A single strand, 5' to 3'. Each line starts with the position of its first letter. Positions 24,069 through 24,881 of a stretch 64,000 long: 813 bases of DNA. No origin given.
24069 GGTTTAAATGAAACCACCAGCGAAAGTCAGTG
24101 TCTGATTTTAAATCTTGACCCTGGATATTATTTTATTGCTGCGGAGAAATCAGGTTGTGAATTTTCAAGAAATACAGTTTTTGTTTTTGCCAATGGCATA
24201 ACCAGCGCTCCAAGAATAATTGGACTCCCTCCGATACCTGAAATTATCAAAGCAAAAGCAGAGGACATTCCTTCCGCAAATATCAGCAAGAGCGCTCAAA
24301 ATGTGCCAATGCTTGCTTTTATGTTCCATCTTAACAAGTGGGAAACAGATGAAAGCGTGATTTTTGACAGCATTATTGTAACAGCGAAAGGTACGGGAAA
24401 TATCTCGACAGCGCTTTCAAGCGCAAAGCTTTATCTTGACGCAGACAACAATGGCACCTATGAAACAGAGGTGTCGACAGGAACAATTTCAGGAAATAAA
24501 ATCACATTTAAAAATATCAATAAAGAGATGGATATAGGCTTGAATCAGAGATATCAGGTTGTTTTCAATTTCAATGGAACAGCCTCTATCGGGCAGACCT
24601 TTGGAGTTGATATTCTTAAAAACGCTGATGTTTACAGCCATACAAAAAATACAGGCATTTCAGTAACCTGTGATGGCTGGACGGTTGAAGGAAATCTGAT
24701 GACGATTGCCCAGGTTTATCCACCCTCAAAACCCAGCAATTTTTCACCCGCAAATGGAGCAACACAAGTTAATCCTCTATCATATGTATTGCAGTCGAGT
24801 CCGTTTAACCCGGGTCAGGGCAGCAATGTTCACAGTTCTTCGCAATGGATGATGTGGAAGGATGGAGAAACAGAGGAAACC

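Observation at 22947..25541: Dockerin-bearing secreted protein with CarboxypepD_reg and tandem FN3-like repeats, with no cohesin nearby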

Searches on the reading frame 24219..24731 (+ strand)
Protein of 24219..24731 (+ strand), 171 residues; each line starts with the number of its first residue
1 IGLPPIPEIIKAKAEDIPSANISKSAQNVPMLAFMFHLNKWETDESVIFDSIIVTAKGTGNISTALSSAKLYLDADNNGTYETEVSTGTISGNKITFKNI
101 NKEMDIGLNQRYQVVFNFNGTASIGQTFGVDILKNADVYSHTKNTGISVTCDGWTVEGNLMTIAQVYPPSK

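Call 18: search_protein_representatives(protein=window:24219-24731:+)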
Query: 171 residues. Proteins with E-value up to 0.001 (for the whole library): 251; up to 1e-10: 98; up to 1e-30: 23. The best 150 are listed.
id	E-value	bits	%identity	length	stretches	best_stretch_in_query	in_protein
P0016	7.4e-150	510.3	31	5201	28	19-164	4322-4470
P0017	1.8e-82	291.2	30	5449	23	17-164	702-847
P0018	1.2e-75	269.1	30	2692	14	24-155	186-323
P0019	8.2e-71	253.3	29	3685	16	38-164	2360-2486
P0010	3.9e-68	244.6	69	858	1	2-171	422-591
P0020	4.2e-68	244.5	29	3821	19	11-165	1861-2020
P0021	1.8e-60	219.7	28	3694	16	44-134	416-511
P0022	6.7e-60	217.8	27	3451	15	5-142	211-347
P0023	1.7e-59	216.5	28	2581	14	15-166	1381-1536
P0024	4.6e-59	215.1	60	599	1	2-171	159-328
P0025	2.3e-50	186.8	29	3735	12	20-165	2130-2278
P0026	1.6e-44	167.9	26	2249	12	40-164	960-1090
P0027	2.3e-42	160.8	32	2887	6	22-166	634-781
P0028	2.8e-40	154.0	29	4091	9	24-162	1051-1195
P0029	4.4e-40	153.4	26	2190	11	50-156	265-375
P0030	4.9e-38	146.7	30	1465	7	14-164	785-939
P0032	2.2e-34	134.9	48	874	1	16-164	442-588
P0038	1.5e-29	119.2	30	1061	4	22-162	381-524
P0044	2.1e-26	108.9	34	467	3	44-164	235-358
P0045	1.5e-25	106.1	46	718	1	20-170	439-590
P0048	6.8e-24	100.8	31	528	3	40-164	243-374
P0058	1.0e-19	87.2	30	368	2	31-167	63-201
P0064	8.0e-18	81.0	34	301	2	17-166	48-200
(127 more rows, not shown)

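Call 19: search_protein_families(library=pfam, proteins=[P0018, P0030, P0044, P0048, P0064, P0032, P0045, P0058, P0038], max_evalue=0.01)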
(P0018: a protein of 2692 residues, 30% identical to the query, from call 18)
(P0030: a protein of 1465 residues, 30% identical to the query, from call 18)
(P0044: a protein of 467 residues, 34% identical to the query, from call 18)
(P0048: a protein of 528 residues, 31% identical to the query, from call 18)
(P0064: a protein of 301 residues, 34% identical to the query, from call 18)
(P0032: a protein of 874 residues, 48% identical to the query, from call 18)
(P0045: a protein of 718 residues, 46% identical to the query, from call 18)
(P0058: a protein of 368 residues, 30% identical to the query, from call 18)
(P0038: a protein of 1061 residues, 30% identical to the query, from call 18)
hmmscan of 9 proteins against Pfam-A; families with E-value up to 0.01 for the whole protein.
P0018 (2692 aa): 0 families

P0030 (1465 aa): 3 families
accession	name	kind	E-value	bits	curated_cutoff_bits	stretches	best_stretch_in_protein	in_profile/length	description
PF18962.6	Por_Secre_tail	-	4.7e-08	33.6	27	1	1381-1462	2-74/75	Secretion system C-terminal sorting domain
PF13860.13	FlgD_ig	-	8.2e-07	29.4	27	1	1390-1453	11-76/79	FlgD Ig-like domain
PF13585.12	CHU_C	-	0.0003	21.3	27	1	1401-1454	29-74/86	CHU_C Type IX secretion signal domain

P0044 (467 aa): 0 families

P0048 (528 aa): 0 families

P0064 (301 aa): 0 families

P0032 (874 aa): 4 families
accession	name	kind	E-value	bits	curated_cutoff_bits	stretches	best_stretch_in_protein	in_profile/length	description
PF13620.12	CarboxypepD_reg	-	3.7e-14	53.3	32.3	2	38-101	11-77/82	Carboxypeptidase regulatory-like domain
PF25788.1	Ig_Rha78A_N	-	3.2e-13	50.3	27.4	2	732-802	32-102/105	Rha78A-like, N-terminal immunoglobulin domain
PF13715.12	CarbopepD_reg_2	-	5.3e-12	46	32.2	2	230-287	1-55/88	CarboxypepD_reg-like domain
PF09430.16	EMC7_beta-sandw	-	0.0055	17.3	26.6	0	375-417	20-62/122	ER membrane protein complex subunit 7, beta-sandwich domain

P0045 (718 aa): 7 families
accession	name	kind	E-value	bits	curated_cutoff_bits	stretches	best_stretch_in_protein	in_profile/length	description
PF13620.12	CarboxypepD_reg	-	1.9e-19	70.2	32.3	2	26-88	2-61/82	Carboxypeptidase regulatory-like domain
PF13715.12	CarbopepD_reg_2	-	1.6e-15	57.3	32.2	2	233-286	3-57/88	CarboxypepD_reg-like domain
PF25788.1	Ig_Rha78A_N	-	2.5e-06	28.1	27.4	1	651-691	62-102/105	Rha78A-like, N-terminal immunoglobulin domain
PF17210.9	SdrD_B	-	0.0001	22.9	29.7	0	39-89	20-73/112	SdrD B-like domain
PF17802.7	SpaA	-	0.00017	22.1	23.1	0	330-393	7-57/91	Prealbumin-like fold domain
PF09430.16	EMC7_beta-sandw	-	0.00033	21.3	26.6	0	372-409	23-60/122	ER membrane protein complex subunit 7, beta-sandwich domain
PF16656.11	Pur_ac_phosph_N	-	0.0052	17.8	30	1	659-690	67-93/93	Purple acid Phosphatase, N-terminal domain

P0058 (368 aa): 0 families

P0038 (1061 aa): 2 families
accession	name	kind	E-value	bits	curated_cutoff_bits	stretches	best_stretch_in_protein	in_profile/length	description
PF05345.18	He_PIG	-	1.4e-09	38.7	24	1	692-769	1-88/96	Putative Ig domain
PF17161.10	DUF5123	-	0.00019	22.9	35.1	1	899-1030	3-107/113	Domain of unknown function (DUF5123)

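Call 31: search_solved_structures(query=A2, max_evalue=10, show_alignments=2)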
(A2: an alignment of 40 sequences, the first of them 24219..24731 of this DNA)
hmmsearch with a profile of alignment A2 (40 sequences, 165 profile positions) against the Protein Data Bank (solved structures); distinct sequences matched with E-value up to 10: 13.
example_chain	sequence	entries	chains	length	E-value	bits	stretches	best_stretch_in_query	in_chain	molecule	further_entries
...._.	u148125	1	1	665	0.0021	20.8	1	56-89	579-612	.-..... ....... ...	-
5m2s_B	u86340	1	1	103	0.066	16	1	56-81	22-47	Doc8: Type I dockerin repeat domain from family 9 glycoside hydrolase WP_009982745[Ruminoc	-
7xke_R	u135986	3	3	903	0.47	13.2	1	63-138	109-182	Adhesion G-protein coupled receptor G2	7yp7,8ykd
2ccl_B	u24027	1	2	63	0.58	12.9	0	63-80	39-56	ENDO-1,4-BETA-XYLANASE Y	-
1daq_A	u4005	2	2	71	0.63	12.8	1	58-78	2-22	ENDOGLUCANASE SS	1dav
7wui_R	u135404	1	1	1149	0.71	12.6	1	63-138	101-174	Adhesion G-protein coupled receptor G2,mCherry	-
2mte_A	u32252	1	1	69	0.74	12.5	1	59-78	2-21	Cellulose 1,4-beta-cellobiosidase (reducing end) CelS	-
2y3n_B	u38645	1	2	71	1.1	11.9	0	59-82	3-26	CELLULOSOMAL FAMILY-48 PROCESSIVE GLYCOSIDE HYDROLASE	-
1ohz_B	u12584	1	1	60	1.2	11.8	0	63-80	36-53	ENDO-1,4-BETA-XYLANASE Y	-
3vdz_A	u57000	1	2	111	1.4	11.6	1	53-92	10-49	Ubiquitin-40S ribosomal protein S27a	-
3ul4_B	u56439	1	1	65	3.4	10.4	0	61-81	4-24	Cellulosome enzyme, dockerin type I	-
6sjw_A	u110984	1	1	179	4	10.1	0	61-88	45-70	Iron-regulated protein FrpC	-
6sjx_A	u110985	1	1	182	4.1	10.1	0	61-88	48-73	Iron-regulated protein FrpC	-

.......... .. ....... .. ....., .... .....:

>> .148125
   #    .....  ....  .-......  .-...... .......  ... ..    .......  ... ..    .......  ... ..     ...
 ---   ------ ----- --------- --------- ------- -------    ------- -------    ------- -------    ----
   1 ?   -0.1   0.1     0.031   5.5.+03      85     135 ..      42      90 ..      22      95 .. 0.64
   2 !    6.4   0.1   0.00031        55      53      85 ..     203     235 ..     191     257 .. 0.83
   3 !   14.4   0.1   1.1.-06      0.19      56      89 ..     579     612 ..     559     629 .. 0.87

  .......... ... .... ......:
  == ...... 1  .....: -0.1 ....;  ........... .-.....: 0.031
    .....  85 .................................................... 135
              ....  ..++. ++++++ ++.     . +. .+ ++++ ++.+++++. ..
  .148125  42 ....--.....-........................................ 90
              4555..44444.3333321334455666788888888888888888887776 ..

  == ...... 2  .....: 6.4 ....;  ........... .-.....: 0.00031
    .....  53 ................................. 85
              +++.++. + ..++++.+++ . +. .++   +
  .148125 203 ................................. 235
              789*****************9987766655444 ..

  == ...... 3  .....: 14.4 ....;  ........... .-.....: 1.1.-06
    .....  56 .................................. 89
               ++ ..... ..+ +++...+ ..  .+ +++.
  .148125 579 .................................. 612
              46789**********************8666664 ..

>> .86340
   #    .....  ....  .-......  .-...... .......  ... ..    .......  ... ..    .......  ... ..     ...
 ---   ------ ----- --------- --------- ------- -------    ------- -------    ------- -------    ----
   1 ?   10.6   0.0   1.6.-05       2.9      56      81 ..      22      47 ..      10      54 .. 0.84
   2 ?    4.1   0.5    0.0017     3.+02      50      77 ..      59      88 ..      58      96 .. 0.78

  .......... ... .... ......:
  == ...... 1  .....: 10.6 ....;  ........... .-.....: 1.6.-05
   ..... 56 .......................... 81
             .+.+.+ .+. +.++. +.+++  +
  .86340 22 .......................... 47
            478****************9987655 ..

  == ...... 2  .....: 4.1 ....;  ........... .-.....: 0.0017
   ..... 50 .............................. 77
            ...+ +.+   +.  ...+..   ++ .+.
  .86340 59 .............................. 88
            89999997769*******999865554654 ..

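Call 32: find_homologous_proteins(query=A2, max_evalue=0.00001)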
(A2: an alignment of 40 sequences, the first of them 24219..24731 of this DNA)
Query A2 (40 sequences) (171 aa, profile of the alignment): 1 proteins with E <= 0.00001 among 5243 candidates.
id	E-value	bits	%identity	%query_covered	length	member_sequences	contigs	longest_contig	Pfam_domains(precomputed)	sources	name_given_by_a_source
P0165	3.0e-44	168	22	74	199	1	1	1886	-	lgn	-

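Call 39: predict_structure(alignment_id=A2)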
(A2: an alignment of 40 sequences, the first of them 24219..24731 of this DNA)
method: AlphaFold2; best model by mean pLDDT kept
length: 171 residues; sequences in the alignment: 40
mean_pLDDT: 91.6   pTM: 0.87
mean pLDDT of the five models: 91.6, 90.5, 89.1, 88.9, 87.6
residues with pLDDT >= 90: 122; 70-90: 42; 50-70: 7; < 50: 0
segments of 3 or more residues with pLDDT < 50: none
pLDDT, mean of each block of 10 residues (from residue 1): 81 73 96 90 87 98 98 89 94 98 92 97 98 95 94 91 88 71
secondary structure, 60 per line:
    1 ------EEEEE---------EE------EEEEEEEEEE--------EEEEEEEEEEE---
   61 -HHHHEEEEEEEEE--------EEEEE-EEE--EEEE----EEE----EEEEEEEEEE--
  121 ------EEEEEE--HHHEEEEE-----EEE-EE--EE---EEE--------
elements in order: E7-11 E29-38 E47-57 H62-65 E66-74 E83-87 E89-91 E94-97 E102-104 E109-118 E127-132 E138-142 E148-150 E161-163

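Call 42: fold_search(model_id=the predicted structure, library=pdb)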
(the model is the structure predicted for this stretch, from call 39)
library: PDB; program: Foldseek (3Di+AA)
matches with E <= 10: 1671; with E <= 0.001: 8
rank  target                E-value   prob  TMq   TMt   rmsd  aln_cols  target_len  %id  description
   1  6mrx_D                2.4e-04  1.00  0.55  0.21   4.9       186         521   15  Sialidase26 apo (released 2019-10-02)
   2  4q6k_A                2.6e-04  1.00  0.52  0.21   5.3       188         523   13  Crystal structure of a putative neuraminidase (BACCAC_01090) from Bacteroides caccae ATCC 43185 at 1.90 A resolution ( (released 2014-10-01)
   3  6myv_C                3.1e-04  1.00  0.56  0.22   4.9       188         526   15  Sialidase26 co-crystallized with DANA-Gc (released 2019-10-02)
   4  4bbw                  4.5e-04  1.00  0.55  0.21   5.0       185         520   14  The crystal structure of Sialidase VPI 5482 (BTSA) from Bacteroides thetaiotaomicron (released 2013-08-14)
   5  6mrv_A                5.0e-04  1.00  0.53  0.21   5.1       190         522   13  Sialidase26 co-crystallized with DANA (released 2019-10-02)
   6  4fj6_D                5.2e-04  1.00  0.50  0.20   5.7       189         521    8  Crystal structure of a glycoside hydrolase family 33, candidate sialidase (BDI_2946) from Parabacteroides distasonis A (released 2012-07-25)
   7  7wrk                  8.7e-04  1.00  0.47  0.50   6.5       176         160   13  Structure of hypothetical protein TTHA1873 from Thermus thermophilus (released 2022-03-09)
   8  9db6_A                9.7e-04  1.00  0.54  0.21   5.3       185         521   12  Sialidase682 co-crystallized with inhibitor DANA (released 2025-07-02)
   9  4fj6_B                1.0e-03  1.00  0.51  0.20   5.8       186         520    8  Crystal structure of a glycoside hydrolase family 33, candidate sialidase (BDI_2946) from Parabacteroides distasonis A (released 2012-07-25)
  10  7wwo_A                1.1e-03  1.00  0.47  0.50   6.7       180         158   12  Dimer form of hypothetical protein TTHA1873 from Thermus thermophilus (released 2022-03-09)
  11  7wwn                  2.2e-03  1.00  0.43  0.45   7.4       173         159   11  Structure of hypothetical protein TTHA1873 from Thermus thermophilus with Potassium mercuric iodide (released 2022-04-06)
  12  8k2j                  3.1e-03  1.00  0.43  0.17  11.4       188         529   10  Crystal structure of Group 3 Oligosaccharide/Monosaccharide-releasing beta-N-acetylgalactosaminidase NgaDssm, apo form (released 2024-04-24)
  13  5fx8_U                3.1e-03  0.47  0.20  0.15  11.6       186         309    9  Complete structure of manganese lipoxygenase of Gaeumannomyces graminis and partial structure of zonadhesin of Komagat (released 2016-06-22)
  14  5cyl_B                3.3e-03  0.96  0.35  0.21   9.7       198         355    8  Crystal structure of the CupB6 tip adhesin from Pseudomonas aeruginosa (released 2016-10-05)
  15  5cyl_D                3.3e-03  0.95  0.33  0.20   9.7       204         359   10  Crystal structure of the CupB6 tip adhesin from Pseudomonas aeruginosa (released 2016-10-05)
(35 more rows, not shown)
